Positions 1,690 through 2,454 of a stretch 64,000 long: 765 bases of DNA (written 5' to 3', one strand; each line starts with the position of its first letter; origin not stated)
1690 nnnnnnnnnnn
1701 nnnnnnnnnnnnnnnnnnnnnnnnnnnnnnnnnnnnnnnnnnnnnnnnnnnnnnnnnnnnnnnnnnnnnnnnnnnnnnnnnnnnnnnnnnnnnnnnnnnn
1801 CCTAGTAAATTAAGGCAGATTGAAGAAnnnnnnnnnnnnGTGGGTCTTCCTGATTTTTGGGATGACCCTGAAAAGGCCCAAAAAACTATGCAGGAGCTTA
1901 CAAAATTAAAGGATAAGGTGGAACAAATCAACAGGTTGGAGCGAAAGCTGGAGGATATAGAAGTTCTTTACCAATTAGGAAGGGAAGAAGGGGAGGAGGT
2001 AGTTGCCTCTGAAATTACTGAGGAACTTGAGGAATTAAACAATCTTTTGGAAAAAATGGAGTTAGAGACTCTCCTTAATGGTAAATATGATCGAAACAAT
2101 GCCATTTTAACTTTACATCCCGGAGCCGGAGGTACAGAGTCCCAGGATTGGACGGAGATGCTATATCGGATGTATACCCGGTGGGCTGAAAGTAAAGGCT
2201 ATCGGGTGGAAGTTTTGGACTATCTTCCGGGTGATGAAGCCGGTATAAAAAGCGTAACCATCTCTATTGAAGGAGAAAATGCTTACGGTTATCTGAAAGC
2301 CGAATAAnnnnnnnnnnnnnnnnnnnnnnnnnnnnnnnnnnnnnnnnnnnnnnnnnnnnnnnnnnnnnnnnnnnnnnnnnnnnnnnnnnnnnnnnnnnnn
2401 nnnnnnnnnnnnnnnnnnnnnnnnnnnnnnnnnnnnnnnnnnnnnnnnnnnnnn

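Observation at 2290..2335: prfB carries an in-frame TAA and an SSF variant of the SPF stop-codon-recognition motif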

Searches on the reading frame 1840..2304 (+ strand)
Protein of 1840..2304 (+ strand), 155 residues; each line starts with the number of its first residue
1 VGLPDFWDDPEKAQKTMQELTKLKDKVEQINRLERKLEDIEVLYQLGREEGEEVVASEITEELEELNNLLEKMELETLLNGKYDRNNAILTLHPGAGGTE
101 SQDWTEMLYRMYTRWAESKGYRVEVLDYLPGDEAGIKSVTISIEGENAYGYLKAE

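Call 28: list_cluster_members(proteins=[window:1840-2304:+, window:1828-2304:+, window:2377-2826:+, window:2386-2826:+, window:60670-61023:+, window:60658-61023:+, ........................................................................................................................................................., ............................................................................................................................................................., window:15790-16320:-, window:3071-3712:-])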
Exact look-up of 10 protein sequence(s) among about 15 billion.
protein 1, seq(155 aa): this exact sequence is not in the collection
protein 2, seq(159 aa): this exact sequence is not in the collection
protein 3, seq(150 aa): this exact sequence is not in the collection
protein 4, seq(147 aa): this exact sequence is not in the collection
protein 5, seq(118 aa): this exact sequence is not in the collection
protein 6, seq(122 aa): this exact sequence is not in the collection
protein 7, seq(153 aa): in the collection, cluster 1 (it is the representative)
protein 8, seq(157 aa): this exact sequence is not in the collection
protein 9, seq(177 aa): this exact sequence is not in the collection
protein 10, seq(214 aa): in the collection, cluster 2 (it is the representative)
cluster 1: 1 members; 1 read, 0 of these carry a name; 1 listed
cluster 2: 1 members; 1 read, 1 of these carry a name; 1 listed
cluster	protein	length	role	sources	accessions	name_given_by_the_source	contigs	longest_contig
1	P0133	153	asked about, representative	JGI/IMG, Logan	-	-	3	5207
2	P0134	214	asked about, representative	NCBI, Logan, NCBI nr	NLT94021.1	MAG: lytic transglycosylase domain-containing protein [Clostridia bacterium] | lytic transglycosylase domain-containing protein [Clostridia bacterium]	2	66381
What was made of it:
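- The intact versions are there (call 28).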

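Call 29: find_encoding_contigs(protein=P0133, flank=10000, max_places=10)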
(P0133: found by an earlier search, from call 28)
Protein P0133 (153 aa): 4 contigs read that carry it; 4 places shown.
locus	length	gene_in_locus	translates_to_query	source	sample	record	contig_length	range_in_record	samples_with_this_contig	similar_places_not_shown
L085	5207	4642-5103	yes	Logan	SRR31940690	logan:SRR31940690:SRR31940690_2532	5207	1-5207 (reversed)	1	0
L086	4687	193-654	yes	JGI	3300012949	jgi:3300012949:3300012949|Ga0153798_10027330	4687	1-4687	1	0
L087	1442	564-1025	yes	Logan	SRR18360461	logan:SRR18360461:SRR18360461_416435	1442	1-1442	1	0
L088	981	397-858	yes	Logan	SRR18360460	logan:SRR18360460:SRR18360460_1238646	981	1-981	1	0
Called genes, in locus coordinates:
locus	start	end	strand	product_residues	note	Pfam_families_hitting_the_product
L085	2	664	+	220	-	?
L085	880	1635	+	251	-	PF12146:Hydrolase_4, PF00561:Abhydrolase_1, PF12697:Abhydrolase_6, PF12146:Hydrolase_4 (weak)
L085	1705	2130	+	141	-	PF03061:4HBT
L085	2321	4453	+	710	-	PF08206:OB_RNB, PF17876:CSD2 (weak), PF08206:OB_RNB, PF17849:OB_Dis3 (weak), PF17876:CSD2, PF00773:RNB, PF00575:S1, PF23459:S1_RRP5 (weak), +1 more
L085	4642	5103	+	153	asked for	PF01668:SmpB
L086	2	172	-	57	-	?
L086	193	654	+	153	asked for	PF01668:SmpB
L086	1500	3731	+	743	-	PF02901:PFL-like, PF01228:Gly_radical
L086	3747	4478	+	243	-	PF13353:Fer4_12, PF04055:Radical_SAM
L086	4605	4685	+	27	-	?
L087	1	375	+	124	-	?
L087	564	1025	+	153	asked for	PF01668:SmpB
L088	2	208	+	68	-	?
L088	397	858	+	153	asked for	PF01668:SmpB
